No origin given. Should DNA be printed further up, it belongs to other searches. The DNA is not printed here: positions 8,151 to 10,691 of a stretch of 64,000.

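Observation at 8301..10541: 746-aa tail protein built from ~25 copies of a 20-aa TL(T/S)L-x-H-x-A repeat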

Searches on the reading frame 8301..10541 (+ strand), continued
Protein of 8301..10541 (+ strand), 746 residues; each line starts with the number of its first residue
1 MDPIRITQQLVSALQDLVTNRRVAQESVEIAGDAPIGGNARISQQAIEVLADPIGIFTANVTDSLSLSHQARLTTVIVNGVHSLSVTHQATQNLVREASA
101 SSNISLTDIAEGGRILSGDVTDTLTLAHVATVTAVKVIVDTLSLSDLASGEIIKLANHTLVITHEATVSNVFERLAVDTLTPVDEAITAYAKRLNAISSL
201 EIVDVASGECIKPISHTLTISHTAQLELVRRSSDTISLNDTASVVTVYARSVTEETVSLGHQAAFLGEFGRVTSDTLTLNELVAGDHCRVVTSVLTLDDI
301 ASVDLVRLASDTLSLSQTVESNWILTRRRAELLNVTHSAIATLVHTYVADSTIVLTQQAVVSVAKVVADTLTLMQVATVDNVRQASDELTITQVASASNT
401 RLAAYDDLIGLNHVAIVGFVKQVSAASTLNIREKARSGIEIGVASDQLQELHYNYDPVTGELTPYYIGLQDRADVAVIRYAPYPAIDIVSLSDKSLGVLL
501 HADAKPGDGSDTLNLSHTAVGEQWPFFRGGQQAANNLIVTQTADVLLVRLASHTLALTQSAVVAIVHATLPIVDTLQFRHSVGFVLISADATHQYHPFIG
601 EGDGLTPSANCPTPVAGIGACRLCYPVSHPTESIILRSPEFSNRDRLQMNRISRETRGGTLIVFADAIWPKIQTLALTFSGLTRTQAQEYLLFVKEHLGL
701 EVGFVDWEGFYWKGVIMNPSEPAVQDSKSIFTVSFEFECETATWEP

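Call 57: find_related_loci(query=A1, collection=viral_contigs, flank=10000)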
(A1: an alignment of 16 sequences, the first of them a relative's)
Query A1 (746 aa) in viral_contigs; peptide patterns used: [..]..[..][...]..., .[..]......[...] (x = any residue, [..] = any of these).
187 stretches matched a pattern; 154 encode a relative of the query (tblastn E <= 1e-3); the best 80 are kept; 80 distinct loci.
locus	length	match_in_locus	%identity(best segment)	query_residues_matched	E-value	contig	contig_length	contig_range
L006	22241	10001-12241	57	5-746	0e+0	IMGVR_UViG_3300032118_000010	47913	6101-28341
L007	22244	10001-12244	53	4-746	0e+0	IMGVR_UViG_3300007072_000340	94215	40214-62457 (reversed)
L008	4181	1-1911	55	84-746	0e+0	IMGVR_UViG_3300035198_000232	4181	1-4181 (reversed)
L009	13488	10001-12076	48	22-746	0e+0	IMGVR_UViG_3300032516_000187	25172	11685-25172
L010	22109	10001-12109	48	4-745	0e+0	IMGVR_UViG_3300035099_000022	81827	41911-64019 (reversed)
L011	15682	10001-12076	45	2-746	0e+0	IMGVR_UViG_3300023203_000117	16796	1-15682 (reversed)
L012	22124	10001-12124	33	38-746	2e-100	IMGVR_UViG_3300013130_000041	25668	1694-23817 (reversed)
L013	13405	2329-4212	34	22-746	1e-89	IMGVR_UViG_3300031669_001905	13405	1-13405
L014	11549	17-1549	38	100-746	6e-89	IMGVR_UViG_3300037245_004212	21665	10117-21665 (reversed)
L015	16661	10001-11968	35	60-746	2e-88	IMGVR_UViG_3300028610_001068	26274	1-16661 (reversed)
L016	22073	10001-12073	32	4-746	5e-84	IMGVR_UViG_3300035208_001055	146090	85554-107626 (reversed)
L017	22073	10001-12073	32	4-746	5e-84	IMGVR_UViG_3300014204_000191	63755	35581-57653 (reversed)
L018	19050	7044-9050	32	60-746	1e-78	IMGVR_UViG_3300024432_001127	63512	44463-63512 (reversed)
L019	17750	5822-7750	31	60-744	9e-70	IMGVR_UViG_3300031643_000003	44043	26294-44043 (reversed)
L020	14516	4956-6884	31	60-744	9e-70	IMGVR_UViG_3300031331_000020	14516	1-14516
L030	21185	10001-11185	39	349-740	5e-57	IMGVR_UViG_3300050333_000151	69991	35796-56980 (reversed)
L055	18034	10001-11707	31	196-746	2e-51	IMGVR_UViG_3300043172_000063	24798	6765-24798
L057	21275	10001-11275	33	100-746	6e-51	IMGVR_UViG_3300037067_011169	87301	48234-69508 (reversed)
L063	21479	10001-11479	32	295-740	2e-51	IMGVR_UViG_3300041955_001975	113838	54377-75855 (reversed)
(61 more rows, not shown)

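Call 66: search_protein_families(library=pfam, proteins=[L001:6827-7861:+, L001:7861-8934:+, L001:8946-9989:+, L030:5695-6675:+, L030:6618-7658:+, L030:7643-8638:+, L063:6509-8191:+, L063:8201-9856:+, L055:9281-10300:+, L057:9131-10150:+], max_evalue=0.05)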
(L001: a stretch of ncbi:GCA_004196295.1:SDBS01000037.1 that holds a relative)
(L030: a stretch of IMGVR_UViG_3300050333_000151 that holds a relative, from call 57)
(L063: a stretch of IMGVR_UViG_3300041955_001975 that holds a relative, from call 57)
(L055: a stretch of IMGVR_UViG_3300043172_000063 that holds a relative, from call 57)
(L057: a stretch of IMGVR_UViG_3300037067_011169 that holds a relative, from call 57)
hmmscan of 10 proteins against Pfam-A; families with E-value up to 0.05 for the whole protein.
L001:6827-7861:+ (344 aa): 1 family
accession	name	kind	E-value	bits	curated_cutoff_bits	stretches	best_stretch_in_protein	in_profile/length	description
PF22245.3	G7C_C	-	0.00044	20.4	26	1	273-318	118-163/180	Tailspike protein, C-terminal domain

L001:7861-8934:+ (357 aa): 0 families

L001:8946-9989:+ (347 aa): 0 families

L030:5695-6675:+ (326 aa): 0 families

L030:6618-7658:+ (346 aa): 1 family
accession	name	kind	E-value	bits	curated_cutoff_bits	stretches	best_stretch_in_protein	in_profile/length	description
PF07081.18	DUF1349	-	0.026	14.6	32.4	0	276-334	111-165/179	Protein of unknown function (DUF1349)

L030:7643-8638:+ (331 aa): 0 families

L063:6509-8191:+ (560 aa): 1 family
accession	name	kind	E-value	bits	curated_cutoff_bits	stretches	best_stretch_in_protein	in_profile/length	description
PF13385.13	Laminin_G_3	-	9.3e-19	68.5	27.6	1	378-544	1-150/151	Concanavalin A-like lectin/glucanases superfamily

L063:8201-9856:+ (551 aa): 1 family
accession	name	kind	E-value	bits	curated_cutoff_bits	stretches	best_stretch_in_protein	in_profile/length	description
PF13385.13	Laminin_G_3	-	1e-16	61.9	27.6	1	393-535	14-150/151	Concanavalin A-like lectin/glucanases superfamily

L055:9281-10300:+ (340 aa): 1 family
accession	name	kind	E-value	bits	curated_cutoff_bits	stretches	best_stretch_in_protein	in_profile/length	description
PF13385.13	Laminin_G_3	-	2.1e-05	25.1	27.6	1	6-170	2-137/151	Concanavalin A-like lectin/glucanases superfamily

L057:9131-10150:+ (340 aa): 1 family
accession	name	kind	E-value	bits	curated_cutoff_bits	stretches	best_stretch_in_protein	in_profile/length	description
PF13385.13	Laminin_G_3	-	0.019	15.6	27.6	0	121-183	35-90/151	Concanavalin A-like lectin/glucanases superfamily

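Call 69: find_related_loci(query=A1, collection=genome_contigs, flank=3000)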
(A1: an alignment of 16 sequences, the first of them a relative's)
Query A1 (746 aa) in genome_contigs; peptide patterns used: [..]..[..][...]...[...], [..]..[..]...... (x = any residue, [..] = any of these).
31 stretches matched a pattern; 16 encode a relative of the query (tblastn E <= 1e-3); 16 distinct loci.
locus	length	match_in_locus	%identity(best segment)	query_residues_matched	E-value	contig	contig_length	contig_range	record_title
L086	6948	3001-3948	45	425-746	5e-74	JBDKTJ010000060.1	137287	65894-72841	MAG: Thermoguttaceae bacterium isolate 6_bin.38_R1 c_000000893244, whole genome shotgun sequence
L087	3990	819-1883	40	386-740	8e-62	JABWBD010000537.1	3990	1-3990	MAG: Pirellulales bacterium isolate MAG_21 scaffold_28601, whole genome shotgun sequence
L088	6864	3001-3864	41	454-744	1e-58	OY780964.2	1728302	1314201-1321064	MAG: Thermoguttaceae bacterium isolate 5d2646e0-01ad-46f9-a460-09296c79865c genome assembly, chromosome: 1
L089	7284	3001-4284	33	309-738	1e-55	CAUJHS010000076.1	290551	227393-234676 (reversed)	MAG: Planctomycetota bacterium isolate KLAP214 genome assembly, contig: KLAP214_516206, whole genome shotgun sequence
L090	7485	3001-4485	33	234-740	7e-55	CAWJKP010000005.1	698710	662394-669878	MAG: Pirellulales bacterium isolate MFD05580.bin.2.29 genome assembly, contig: contig_23355, whole genome shotgun sequen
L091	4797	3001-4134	35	346-740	2e-54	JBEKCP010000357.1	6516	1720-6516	MAG: Thermoguttaceae bacterium isolate SPRUCE 162 SPRUCE_162_357, whole genome shotgun sequence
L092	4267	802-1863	38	385-740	6e-53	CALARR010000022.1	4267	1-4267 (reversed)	MAG TPA_asm: uncultured Planctomycetales bacterium isolate SRR3330210_bin.80_CONCOCT_v1.1_MAG genome assembly, contig: E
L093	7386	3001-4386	32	293-746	5e-48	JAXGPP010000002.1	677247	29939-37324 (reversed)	MAG: Thermoguttaceae bacterium isolate AnMBR.bin305 bin305_2, whole genome shotgun sequence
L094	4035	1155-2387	41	1-746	5e-47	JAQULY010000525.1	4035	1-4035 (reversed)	MAG: Kiritimatiellae bacterium isolate STD1_141 NODE_97233_length_4035_cov_2.320880_Sandtown_D1, whole genome shotgun se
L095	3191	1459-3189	31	1-738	6e-47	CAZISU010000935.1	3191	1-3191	MAG TPA_asm: uncultured Planctomycetaceae bacterium isolate binchicken_co243_206 genome assembly, contig: NODE_32327_len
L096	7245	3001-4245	32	323-740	6e-43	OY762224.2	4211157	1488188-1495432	MAG: Thermoguttaceae bacterium isolate 39c07490-4977-4a7b-b225-7b15415de21e genome assembly, chromosome: 1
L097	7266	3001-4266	41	20-738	4e-33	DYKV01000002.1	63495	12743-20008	MAG TPA_asm: Anaerolinea sp. isolate SulCav_AS07-7_45_67 SulCav_AS07_7_349_length_63495_cov_37_283228, whole genome shot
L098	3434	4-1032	31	386-738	3e-32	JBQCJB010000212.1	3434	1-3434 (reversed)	MAG: Aureliella sp. isolate bin901 k141_383177, whole genome shotgun sequence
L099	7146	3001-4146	28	309-738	5e-31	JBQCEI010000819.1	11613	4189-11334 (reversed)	MAG: Aureliella sp. isolate bin122 k127_4457273, whole genome shotgun sequence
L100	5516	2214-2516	48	638-738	8e-25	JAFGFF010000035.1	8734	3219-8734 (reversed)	MAG: Pirellulales bacterium isolate Zod_Metabat.1299 k87_835651, whole genome shotgun sequence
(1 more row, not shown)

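Call 83: search_protein_families(library=phrogs, proteins=[L005:374-886:+, L005:888-1376:+, L005:1476-2216:+, L005:2227-3249:+, L005:3313-3840:+, L005:4013-4495:+, L005:8252-8833:+, L005:13811-16669:+], max_evalue=0.01)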
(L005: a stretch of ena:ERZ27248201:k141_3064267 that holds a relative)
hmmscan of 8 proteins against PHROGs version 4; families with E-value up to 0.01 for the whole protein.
L005:374-886:+ (170 aa): 0 families

L005:888-1376:+ (162 aa): 0 families

L005:1476-2216:+ (246 aa): 0 families

L005:2227-3249:+ (340 aa): 4 families
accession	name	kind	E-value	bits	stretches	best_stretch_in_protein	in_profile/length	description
phrog_2839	-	tail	2.4e-07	30.6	1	57-164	39-148/581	tail sheath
phrog_5042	-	unknown function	7.4e-07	30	1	56-169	98-215/227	-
phrog_10909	-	tail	7.4e-06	26.6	1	69-156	201-280/290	major tail protein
phrog_1260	-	tail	0.0012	19.3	0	132-171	223-262/320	minor tail protein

L005:3313-3840:+ (175 aa): 0 families

L005:4013-4495:+ (160 aa): 0 families

L005:8252-8833:+ (193 aa): 1 family
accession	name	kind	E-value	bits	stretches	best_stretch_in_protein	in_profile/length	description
phrog_8123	-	unknown function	1.9e-13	51.5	1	46-192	47-189/192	-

L005:13811-16669:+ (952 aa): 1 family
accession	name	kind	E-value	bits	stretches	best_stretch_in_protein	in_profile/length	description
phrog_2048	-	tail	1.1e-05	25.7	1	47-145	226-326/390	tail protein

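Call 86: search_protein_families(library=ncbifam, proteins=[window:8301-10541:+], max_evalue=0.01)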
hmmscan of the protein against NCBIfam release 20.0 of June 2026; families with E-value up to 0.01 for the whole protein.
window:8301-10541:+ (746 aa): 0 families
